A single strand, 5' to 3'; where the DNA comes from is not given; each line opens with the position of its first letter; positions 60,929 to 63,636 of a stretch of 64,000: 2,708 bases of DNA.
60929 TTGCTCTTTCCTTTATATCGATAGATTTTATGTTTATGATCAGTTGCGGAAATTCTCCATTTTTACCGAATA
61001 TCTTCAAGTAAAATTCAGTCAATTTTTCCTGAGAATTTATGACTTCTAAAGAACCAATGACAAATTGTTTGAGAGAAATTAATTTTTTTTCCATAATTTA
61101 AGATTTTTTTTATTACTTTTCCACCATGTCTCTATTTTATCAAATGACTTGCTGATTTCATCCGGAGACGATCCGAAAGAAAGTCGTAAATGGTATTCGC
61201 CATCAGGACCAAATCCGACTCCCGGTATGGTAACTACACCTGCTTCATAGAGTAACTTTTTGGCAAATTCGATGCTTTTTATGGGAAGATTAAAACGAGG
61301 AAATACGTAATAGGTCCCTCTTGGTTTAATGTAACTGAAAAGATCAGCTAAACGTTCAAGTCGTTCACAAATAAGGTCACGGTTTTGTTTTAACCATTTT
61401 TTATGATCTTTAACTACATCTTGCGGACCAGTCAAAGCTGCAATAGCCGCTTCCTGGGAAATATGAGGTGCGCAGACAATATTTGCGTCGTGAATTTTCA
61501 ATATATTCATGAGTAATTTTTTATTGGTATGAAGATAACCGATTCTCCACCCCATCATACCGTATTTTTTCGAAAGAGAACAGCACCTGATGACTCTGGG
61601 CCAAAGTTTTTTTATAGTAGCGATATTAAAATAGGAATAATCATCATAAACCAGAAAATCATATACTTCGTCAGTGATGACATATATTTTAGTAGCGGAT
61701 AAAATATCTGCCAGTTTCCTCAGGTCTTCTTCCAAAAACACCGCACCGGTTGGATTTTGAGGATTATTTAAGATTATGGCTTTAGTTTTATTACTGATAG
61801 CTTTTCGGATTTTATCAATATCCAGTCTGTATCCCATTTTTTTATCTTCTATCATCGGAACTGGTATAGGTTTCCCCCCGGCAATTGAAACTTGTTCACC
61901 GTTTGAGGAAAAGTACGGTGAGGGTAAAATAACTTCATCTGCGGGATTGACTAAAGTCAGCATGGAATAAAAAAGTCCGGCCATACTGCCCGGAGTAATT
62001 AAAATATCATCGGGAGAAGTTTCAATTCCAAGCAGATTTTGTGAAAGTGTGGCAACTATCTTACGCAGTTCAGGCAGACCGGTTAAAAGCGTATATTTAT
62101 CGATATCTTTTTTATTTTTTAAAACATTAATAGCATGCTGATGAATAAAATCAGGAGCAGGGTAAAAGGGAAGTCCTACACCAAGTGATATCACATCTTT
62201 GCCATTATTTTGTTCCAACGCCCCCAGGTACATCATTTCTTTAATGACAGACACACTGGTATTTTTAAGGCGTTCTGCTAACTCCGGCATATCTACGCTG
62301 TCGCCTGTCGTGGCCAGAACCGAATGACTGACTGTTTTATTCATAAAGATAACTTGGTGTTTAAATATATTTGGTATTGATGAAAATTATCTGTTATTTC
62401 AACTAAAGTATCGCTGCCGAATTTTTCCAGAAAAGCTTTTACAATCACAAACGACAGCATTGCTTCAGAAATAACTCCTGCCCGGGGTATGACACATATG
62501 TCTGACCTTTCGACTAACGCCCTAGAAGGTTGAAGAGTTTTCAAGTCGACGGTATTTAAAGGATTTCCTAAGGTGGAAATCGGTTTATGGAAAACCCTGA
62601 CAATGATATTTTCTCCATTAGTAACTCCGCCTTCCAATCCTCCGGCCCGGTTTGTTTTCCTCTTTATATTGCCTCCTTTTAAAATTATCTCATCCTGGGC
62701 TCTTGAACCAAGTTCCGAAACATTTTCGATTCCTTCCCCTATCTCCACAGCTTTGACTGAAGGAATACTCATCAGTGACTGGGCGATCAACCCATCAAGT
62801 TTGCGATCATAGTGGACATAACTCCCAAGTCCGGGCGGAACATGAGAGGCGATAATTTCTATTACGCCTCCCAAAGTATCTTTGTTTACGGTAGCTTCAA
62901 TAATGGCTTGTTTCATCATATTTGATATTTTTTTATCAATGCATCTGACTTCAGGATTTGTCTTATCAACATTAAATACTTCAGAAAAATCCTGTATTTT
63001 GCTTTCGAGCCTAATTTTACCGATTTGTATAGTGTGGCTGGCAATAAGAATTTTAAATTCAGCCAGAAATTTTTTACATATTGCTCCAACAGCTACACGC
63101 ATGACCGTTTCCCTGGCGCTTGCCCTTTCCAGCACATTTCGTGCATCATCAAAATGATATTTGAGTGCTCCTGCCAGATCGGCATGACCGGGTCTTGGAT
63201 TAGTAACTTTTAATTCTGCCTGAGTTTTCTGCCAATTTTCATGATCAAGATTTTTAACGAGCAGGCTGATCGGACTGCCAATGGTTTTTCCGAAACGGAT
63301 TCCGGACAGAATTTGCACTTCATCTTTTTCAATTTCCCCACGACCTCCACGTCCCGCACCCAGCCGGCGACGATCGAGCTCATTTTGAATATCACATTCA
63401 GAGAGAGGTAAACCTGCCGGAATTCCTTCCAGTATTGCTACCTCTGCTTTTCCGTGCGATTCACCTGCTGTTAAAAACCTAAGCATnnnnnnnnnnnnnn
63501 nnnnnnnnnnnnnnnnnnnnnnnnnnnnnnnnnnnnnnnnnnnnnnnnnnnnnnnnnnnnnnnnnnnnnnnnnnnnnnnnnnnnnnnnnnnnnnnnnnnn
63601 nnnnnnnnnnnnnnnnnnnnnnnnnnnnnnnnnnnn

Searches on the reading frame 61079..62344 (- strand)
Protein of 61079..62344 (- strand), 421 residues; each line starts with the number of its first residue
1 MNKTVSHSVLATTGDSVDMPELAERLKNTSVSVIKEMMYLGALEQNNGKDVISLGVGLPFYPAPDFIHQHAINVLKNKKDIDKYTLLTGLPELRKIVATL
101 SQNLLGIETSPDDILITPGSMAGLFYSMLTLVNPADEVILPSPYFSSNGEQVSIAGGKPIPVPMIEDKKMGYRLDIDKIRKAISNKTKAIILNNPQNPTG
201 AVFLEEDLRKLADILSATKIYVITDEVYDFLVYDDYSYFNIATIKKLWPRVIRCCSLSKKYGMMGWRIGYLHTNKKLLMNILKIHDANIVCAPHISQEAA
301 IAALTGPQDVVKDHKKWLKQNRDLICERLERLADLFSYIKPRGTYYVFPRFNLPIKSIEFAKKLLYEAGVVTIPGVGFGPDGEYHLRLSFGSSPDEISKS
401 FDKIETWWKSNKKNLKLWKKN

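Call 39: search_protein_families(library=pfam, proteins=[window:61079-62344:-], max_evalue=0.001)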
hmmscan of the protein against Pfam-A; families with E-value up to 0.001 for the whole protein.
window:61079-62344:- (421 aa): 3 families
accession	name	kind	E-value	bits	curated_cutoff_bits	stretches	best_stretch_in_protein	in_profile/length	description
PF00155.27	Aminotran_1_2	-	1.1e-56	193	19.7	1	49-399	1-356/361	Aminotransferase class I and II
PF01041.23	DegT_DnrJ_EryC1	-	1e-07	32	19.8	1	130-225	59-145/360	DegT/DnrJ/EryC1/StrS aminotransferase family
PF01053.26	Cys_Met_Meta_PP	-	9.1e-05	21.6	27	1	100-227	57-175/381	Cys/Met metabolism PLP-dependent enzyme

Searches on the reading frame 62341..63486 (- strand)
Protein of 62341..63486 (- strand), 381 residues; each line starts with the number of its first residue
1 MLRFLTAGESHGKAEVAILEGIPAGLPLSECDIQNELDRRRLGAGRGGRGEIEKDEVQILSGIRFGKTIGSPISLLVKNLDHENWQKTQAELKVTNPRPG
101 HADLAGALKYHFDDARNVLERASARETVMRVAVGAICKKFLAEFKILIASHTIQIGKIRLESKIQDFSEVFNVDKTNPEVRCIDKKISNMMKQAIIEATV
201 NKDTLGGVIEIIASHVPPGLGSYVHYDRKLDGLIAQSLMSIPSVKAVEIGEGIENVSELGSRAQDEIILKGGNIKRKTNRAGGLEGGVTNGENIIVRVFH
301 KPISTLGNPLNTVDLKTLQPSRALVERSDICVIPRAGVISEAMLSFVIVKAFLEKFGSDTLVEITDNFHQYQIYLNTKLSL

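Call 39: search_protein_families(library=pfam, proteins=[window:62341-63486:-], max_evalue=0.001)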
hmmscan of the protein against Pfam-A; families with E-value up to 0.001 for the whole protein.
window:62341-63486:- (381 aa): 1 family
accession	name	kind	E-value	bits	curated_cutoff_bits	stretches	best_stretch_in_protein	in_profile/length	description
PF01264.26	Chorismate_synt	-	7.4e-115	383.6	27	1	2-353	1-327/327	Chorismate synthase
